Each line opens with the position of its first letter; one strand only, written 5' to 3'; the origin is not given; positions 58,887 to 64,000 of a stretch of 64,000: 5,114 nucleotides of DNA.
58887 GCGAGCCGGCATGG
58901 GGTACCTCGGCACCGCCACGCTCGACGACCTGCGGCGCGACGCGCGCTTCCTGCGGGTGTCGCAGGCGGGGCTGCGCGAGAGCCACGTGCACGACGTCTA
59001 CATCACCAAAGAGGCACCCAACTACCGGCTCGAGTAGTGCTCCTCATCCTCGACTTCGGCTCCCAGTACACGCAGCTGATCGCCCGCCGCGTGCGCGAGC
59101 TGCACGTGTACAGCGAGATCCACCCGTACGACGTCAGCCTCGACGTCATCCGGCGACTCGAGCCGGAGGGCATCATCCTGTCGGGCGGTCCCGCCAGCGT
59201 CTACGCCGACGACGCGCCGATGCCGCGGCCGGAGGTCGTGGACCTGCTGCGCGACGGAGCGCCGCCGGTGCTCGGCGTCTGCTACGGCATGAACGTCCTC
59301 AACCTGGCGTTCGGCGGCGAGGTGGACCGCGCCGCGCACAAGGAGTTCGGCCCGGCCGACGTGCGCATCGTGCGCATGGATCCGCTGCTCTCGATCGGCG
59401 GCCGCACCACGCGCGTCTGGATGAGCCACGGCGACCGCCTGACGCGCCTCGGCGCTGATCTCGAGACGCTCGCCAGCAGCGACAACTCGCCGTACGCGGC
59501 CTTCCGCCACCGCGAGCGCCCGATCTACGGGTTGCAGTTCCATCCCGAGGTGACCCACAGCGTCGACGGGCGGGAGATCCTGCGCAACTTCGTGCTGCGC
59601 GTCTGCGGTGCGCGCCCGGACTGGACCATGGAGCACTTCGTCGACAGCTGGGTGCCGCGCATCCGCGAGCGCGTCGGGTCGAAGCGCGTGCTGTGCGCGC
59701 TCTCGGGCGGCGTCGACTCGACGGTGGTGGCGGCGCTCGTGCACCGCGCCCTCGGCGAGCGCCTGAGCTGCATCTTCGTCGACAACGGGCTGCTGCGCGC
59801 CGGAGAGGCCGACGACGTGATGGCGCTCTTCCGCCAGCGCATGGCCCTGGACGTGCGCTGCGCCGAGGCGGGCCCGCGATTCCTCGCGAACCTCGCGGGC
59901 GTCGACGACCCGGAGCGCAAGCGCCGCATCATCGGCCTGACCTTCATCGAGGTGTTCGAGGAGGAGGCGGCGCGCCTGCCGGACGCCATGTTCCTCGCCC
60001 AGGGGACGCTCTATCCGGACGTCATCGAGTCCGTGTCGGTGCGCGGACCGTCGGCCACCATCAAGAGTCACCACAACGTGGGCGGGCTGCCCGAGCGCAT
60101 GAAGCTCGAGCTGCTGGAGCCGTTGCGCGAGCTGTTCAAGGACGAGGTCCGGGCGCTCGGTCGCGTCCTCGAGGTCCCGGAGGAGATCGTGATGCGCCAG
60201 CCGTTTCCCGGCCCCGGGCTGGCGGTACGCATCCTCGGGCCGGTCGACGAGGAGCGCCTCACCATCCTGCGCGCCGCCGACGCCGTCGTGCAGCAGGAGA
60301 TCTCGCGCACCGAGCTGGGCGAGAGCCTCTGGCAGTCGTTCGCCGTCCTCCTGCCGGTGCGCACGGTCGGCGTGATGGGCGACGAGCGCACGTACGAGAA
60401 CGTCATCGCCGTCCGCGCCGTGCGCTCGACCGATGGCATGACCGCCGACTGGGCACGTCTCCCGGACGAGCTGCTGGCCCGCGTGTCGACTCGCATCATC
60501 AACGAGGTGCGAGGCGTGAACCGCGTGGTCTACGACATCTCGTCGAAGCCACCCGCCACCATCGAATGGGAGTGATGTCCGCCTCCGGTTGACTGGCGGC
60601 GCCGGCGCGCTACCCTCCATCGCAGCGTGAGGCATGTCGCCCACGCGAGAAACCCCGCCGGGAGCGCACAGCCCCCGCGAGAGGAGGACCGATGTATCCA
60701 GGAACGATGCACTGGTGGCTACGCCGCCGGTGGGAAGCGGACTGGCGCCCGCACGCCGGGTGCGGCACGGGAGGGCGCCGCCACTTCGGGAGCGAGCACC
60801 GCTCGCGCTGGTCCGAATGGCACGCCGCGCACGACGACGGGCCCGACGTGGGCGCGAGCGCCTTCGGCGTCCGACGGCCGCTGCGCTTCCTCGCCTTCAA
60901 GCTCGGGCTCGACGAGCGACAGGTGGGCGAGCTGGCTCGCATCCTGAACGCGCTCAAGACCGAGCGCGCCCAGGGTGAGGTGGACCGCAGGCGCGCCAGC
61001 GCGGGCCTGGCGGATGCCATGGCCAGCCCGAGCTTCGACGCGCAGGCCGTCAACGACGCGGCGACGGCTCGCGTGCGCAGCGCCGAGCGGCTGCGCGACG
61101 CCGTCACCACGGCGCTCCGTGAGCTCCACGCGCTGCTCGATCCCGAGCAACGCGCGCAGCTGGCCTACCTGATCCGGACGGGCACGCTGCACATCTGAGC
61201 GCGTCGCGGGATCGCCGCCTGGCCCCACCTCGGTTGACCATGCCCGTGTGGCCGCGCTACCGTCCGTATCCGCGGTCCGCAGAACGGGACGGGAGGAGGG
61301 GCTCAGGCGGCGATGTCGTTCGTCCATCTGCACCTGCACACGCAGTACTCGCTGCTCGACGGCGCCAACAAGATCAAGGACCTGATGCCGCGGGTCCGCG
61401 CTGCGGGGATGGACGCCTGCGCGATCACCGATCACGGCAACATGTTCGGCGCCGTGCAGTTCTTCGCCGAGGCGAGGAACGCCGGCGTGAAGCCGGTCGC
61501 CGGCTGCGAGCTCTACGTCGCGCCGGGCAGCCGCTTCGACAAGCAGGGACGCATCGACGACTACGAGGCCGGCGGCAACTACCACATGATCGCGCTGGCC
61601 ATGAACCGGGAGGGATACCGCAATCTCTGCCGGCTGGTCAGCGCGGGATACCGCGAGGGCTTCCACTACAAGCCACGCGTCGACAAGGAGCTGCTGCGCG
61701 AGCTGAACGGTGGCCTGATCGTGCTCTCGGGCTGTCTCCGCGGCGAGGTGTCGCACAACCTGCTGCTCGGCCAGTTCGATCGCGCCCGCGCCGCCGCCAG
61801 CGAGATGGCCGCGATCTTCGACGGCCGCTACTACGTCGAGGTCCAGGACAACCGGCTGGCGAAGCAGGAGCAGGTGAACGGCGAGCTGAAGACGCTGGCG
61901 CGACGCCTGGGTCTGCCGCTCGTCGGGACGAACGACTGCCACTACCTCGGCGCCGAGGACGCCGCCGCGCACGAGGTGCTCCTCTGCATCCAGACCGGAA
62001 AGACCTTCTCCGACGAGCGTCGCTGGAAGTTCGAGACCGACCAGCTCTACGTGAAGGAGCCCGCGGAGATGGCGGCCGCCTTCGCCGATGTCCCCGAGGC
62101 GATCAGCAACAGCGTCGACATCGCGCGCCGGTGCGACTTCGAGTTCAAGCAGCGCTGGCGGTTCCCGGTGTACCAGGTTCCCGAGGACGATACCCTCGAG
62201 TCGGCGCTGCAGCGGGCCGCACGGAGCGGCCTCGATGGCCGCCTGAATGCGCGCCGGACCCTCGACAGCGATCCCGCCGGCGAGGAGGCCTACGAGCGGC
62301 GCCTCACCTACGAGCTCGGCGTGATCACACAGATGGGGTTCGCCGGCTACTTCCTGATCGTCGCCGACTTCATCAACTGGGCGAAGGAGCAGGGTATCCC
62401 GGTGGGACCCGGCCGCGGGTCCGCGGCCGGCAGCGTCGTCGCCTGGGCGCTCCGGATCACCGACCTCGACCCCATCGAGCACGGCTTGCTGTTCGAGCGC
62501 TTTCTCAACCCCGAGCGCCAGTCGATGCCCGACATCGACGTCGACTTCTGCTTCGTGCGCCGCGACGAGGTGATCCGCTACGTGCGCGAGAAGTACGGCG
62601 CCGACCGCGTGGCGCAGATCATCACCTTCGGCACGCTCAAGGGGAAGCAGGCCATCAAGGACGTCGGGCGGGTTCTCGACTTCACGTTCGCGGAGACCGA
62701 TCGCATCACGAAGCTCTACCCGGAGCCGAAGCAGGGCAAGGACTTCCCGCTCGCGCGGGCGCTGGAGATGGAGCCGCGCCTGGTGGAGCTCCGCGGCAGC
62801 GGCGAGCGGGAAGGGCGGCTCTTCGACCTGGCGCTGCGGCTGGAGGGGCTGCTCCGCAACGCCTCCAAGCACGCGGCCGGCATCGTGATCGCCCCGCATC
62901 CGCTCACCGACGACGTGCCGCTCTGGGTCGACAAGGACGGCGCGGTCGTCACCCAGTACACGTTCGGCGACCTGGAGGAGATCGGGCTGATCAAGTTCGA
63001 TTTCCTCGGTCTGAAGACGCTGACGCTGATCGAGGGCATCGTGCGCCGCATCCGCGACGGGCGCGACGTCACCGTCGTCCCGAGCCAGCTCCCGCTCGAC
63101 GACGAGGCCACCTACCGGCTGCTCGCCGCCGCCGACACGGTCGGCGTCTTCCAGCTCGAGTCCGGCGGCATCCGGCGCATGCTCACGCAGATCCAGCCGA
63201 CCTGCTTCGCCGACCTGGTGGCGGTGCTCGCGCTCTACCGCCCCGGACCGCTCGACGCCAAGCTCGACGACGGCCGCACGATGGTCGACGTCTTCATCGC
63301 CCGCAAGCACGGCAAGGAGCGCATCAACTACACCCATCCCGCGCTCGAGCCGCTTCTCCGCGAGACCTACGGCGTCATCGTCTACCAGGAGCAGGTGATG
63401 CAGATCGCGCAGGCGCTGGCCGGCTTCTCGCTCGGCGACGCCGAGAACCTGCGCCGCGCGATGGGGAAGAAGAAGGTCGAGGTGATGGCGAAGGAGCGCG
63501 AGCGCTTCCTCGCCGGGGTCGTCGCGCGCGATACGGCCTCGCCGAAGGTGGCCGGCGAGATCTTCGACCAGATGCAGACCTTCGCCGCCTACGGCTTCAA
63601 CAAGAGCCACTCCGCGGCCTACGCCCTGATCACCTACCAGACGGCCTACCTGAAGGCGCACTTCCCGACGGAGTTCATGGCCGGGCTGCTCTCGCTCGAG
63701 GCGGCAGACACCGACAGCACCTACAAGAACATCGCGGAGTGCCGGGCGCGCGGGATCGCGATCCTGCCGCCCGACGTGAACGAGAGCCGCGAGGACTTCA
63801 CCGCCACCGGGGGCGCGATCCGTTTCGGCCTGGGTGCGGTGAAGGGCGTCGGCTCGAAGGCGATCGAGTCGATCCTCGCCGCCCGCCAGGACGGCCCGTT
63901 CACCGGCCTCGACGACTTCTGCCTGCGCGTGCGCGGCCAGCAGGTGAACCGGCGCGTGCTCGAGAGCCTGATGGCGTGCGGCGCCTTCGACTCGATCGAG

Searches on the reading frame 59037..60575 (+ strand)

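Call 86: search_protein_families(library=pfam, proteins=[window:59037-60575:+], max_evalue=0.00001)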
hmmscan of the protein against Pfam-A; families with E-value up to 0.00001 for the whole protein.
window:59037-60575:+ (512 aa): 4 families
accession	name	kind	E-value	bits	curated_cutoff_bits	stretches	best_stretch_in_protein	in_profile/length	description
PF00958.27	GMP_synt_C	-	2.1e-44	149.9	27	1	420-511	1-92/92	GMP synthase C terminal domain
PF00117.34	GATase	-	5.5e-41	140.8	22.8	1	3-188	1-189/190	Glutamine amidotransferase class-I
PF02540.23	NAD_synthase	-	4e-10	39.7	21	0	211-241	14-44/242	NAD synthase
PF07722.19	Peptidase_C26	-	3.5e-08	33.9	20.5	1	76-171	106-219/219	Peptidase C26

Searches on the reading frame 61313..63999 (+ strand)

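Call 86: search_protein_families(library=pfam, proteins=[window:61313-63999:+], max_evalue=0.00001)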
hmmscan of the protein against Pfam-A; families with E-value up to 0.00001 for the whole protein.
window:61313-63999:+ (895 aa): 4 families
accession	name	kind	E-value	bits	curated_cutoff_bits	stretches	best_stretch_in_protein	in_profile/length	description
PF07733.18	DNA_pol3_alpha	-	1.1e-97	327.2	23.9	1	301-566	5-260/260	Bacterial DNA polymerase III alpha NTPase domain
PF17657.6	DNA_pol3_finger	-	8.1e-61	204.6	22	1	569-738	1-164/166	Bacterial DNA polymerase III alpha subunit finger domain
PF02811.25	PHP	-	1.8e-53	181.7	26.4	1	5-179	1-163/164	PHP domain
PF14579.12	HHH_6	-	9.5e-30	103.1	25.6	1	814-895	1-83/90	Helix-hairpin-helix motif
